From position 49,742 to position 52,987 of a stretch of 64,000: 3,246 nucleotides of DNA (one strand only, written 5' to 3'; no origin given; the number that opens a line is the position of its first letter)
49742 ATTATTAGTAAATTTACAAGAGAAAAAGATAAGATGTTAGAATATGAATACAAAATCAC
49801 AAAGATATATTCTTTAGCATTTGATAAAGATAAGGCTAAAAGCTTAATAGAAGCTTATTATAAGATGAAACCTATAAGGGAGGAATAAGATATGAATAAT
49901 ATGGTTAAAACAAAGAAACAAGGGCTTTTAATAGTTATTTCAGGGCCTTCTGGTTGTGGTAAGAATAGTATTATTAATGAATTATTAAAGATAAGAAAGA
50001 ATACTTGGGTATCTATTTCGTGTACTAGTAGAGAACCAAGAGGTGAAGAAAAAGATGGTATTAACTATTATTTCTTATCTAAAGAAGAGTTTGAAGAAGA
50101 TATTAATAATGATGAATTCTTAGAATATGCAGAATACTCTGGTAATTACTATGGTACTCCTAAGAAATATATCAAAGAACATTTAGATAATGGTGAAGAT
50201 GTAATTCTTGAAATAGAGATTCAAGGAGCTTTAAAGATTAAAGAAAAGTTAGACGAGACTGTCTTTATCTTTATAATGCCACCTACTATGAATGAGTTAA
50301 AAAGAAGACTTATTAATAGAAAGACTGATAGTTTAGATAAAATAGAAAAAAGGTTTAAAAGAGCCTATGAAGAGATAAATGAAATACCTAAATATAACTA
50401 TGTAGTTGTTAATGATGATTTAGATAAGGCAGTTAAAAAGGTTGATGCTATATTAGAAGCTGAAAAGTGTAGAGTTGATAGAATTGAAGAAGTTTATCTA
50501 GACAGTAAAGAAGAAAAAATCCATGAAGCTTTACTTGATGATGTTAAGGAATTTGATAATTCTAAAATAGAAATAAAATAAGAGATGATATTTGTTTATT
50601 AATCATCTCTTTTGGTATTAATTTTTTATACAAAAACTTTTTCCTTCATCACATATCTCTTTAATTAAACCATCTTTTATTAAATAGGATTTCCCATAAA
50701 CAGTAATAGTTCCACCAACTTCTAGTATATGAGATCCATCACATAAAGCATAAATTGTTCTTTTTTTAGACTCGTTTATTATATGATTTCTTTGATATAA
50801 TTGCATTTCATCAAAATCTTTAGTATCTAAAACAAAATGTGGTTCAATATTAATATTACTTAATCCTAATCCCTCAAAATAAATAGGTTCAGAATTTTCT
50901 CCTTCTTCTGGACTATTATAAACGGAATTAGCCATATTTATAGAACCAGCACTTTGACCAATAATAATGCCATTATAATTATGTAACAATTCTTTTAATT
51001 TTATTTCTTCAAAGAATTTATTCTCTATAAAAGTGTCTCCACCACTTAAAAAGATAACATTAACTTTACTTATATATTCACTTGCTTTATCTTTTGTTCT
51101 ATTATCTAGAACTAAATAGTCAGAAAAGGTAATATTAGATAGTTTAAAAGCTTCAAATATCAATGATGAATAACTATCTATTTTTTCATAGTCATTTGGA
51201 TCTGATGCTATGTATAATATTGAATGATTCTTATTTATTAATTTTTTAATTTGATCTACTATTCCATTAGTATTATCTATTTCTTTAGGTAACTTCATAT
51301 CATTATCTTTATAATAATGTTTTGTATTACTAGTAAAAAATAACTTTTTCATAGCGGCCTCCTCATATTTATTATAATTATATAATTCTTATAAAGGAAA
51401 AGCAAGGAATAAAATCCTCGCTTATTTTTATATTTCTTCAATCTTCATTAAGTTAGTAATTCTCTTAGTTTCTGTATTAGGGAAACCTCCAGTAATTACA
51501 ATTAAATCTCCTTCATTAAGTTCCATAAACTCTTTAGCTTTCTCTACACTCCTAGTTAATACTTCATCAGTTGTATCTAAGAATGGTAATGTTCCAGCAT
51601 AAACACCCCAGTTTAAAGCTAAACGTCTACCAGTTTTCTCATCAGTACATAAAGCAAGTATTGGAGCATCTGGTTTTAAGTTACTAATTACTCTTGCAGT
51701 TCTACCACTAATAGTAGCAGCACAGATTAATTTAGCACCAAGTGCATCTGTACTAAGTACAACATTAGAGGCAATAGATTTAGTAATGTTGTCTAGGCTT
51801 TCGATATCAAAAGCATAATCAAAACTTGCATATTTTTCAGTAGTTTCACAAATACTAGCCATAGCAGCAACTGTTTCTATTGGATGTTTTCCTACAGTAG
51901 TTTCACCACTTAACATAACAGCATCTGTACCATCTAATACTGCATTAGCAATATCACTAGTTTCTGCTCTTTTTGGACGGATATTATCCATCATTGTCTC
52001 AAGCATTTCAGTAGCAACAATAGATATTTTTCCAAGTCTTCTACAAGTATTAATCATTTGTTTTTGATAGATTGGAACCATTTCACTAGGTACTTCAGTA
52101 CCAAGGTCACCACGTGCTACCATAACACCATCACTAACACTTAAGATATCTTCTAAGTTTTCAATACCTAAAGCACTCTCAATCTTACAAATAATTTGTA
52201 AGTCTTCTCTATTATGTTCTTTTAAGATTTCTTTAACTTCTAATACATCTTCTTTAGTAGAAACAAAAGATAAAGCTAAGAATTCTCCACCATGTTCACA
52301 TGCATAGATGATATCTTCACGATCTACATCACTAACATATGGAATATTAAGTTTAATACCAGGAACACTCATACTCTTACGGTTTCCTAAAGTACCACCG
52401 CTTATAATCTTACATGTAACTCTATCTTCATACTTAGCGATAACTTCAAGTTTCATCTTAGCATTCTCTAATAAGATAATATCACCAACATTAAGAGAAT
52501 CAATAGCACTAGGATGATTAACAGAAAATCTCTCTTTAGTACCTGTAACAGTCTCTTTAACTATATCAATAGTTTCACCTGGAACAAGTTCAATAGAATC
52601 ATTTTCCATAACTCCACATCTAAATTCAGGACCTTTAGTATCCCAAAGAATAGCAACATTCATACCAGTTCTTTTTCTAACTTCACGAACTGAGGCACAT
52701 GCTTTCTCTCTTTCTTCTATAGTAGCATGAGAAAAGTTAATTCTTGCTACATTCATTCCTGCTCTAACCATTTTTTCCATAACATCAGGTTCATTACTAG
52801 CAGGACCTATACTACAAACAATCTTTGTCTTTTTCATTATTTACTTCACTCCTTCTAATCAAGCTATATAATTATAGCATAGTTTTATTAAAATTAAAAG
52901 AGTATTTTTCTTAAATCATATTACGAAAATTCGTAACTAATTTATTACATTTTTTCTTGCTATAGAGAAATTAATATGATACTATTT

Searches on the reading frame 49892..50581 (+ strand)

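Call 5: search_protein_families(library=pfam, proteins=[window:49892-50581:+], max_evalue=0.01)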
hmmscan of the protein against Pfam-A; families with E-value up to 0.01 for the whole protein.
window:49892-50581:+ (229 aa): 7 families
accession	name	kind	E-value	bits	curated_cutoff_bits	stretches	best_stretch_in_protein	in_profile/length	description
PF00625.27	Guanylate_kin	-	2.4e-50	171.2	25.2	1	13-191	4-182/182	Guanylate kinase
PF03215.21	Rad17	-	0.0001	22.8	23.8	1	7-40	43-74/186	Rad17 P-loop domain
PF13238.12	AAA_18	-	0.00045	21.1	29.4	1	14-147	1-115/128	AAA domain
PF03193.22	RsgA_GTPase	-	0.0021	18.3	30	0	7-38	102-133/174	RsgA GTPase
PF13191.12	AAA_16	-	0.0038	18.2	32.6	1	10-46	23-62/167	AAA ATPase domain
PF01637.24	ATPase_2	-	0.0039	17.5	33.2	0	9-185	18-126/225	ATPase domain predominantly from Archaea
PF00005.33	ABC_tran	-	0.0084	17.2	25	0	7-64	7-68/137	ABC transporter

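Call 6: search_protein_families(library=ncbifam, proteins=[window:49892-50581:+], max_evalue=0.01)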
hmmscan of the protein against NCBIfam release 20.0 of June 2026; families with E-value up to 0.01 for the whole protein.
window:49892-50581:+ (229 aa): 10 families
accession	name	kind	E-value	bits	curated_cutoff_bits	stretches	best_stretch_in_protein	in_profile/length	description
TIGR03263.1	guanyl_kin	equivalog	6.8e-72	240.9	160.45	1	11-189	1-179/180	guanylate kinase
NF011325.0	PRK14738.1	equivalog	5.9e-62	208.6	263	1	6-197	8-201/206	guanylate kinase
NF011324.0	PRK14737.1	equivalog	2.7e-55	187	318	1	13-192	7-186/187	guanylate kinase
TIGR02322.1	phosphon_PhnN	equivalog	5.8e-14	52.2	156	1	11-188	1-176/179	phosphonate metabolism protein/1,5-bisphosphokinase (PRPP-forming) PhnN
NF007485.0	PRK10078.1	equivalog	3.4e-09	36.7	153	1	12-190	3-176/186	ribose 1,5-bisphosphokinase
TIGR00602.1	rad24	subfamily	0.00035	19.2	482.55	1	7-35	108-134/640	checkpoint protein rad24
TIGR00041.1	DTMP_kinase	equivalog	0.00076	19.2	83.25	1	10-105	3-94/196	dTMP kinase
NF008653.0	PRK11650.1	subfamily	0.0036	16.4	432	0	9-29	28-48/357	sn-glycerol-3-phosphate ABC transporter ATP-binding protein UgpC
NF043058.1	T4SS_LegC2C7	subfamily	0.0053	15.8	350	1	106-212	229-335/348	LegC2/C7 family Dot/Icm T4SS effector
NF008932.0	PRK12289.1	equivalog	0.0098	15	483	0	7-33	175-201/363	small ribosomal subunit biogenesis GTPase RsgA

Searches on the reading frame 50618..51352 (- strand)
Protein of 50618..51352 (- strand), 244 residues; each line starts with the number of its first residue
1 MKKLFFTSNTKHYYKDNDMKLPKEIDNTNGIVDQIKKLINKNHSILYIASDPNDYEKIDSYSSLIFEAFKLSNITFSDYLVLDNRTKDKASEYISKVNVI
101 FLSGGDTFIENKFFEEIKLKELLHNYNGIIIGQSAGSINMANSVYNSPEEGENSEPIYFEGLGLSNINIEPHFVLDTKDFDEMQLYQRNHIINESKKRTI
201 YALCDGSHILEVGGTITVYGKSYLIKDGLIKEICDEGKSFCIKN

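Call 5: search_protein_families(library=pfam, proteins=[window:50618-51352:-], max_evalue=0.01)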
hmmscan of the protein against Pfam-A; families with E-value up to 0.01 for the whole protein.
window:50618-51352:- (244 aa): 1 family
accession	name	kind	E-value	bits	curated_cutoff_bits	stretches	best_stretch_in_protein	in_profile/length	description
PF03575.23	Peptidase_S51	-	1.2e-15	58.2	23.9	1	30-217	17-204/206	Peptidase family S51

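Call 6: search_protein_families(library=ncbifam, proteins=[window:50618-51352:-], max_evalue=0.01)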
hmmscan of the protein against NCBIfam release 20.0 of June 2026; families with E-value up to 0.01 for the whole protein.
window:50618-51352:- (244 aa): 3 families
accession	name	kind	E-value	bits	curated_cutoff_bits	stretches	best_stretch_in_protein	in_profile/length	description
NF003642.0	PRK05282.1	equivalog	2.4e-09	37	156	1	32-222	21-209/233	dipeptidase PepE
TIGR02069.1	cyanophycinase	equivalog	4e-05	23.2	126.6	1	27-173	12-166/250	cyanophycinase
TIGR01901.1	adhes_NPXG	domain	0.0061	16.5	29.1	0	189-224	18-50/79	filamentous hemagglutinin N-terminal domain-containing protein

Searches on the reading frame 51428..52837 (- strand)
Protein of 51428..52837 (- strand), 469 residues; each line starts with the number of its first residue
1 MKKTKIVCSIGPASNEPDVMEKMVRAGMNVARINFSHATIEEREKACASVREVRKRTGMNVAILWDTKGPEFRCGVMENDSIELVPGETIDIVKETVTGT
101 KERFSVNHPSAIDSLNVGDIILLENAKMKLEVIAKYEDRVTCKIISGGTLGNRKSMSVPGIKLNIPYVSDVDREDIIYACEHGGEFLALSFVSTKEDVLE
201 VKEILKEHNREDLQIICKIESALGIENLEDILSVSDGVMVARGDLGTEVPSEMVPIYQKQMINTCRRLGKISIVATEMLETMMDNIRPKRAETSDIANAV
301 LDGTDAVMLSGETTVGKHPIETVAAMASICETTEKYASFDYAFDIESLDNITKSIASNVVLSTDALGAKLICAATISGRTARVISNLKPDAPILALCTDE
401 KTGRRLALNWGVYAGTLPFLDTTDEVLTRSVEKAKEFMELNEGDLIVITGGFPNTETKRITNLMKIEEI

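Call 5: search_protein_families(library=pfam, proteins=[window:51428-52837:-], max_evalue=0.01)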
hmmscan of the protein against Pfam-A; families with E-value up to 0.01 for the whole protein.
window:51428-52837:- (469 aa): 3 families
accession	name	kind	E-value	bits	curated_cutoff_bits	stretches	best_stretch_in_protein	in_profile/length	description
PF00224.27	PK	-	1.7e-105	353.2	30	1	1-323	1-328/328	Pyruvate kinase, barrel domain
PF02887.21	PK_C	-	1.3e-25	90.1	28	1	354-466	2-113/114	Pyruvate kinase, alpha/beta domain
PF03328.21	HpcH_HpaI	-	1e-07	31.9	25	1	174-241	76-150/221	HpcH/HpaI aldolase/citrate lyase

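Call 6: search_protein_families(library=ncbifam, proteins=[window:51428-52837:-], max_evalue=0.01)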
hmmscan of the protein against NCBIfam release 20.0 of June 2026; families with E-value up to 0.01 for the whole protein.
window:51428-52837:- (469 aa): 10 families
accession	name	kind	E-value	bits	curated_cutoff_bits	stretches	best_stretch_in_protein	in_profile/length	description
NF004491.0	PRK05826.1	subfamily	1.2e-152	508.8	432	1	1-467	4-473/477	pyruvate kinase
TIGR01064.1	pyruv_kin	equivalog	1.7e-149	498.4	306.4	1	2-469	1-476/476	pyruvate kinase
NF004978.0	PRK06354.1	subfamily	2.2e-149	498.6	462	1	1-467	7-476/590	pyruvate kinase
NF006664.0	PRK09206.1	equivalog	2.7e-132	441.6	686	1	1-452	1-455/470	pyruvate kinase PykF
NF004886.0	PRK06247.1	subfamily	5.9e-132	440.7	623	1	2-469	5-470/476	pyruvate kinase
NF005234.0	PRK06739.1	equivalog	1.5e-76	257.7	564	1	7-336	6-331/352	pyruvate kinase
NF011314.0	PRK14725.1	equivalog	4.4e-43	147.5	642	2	96-334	353-594/614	pyruvate kinase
TIGR01768.1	GGGP-family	subfamily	0.0065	16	113.25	0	286-327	6-51/224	geranylgeranylglyceryl phosphate synthase family protein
NF007849.0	PRK10558.1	equivalog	0.0078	15.6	393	0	203-247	137-182/256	2-dehydro-3-deoxyglucarate aldolase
TIGR03239.1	GarL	equivalog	0.0086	15.7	406.75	0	200-246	127-174/249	2-dehydro-3-deoxyglucarate aldolase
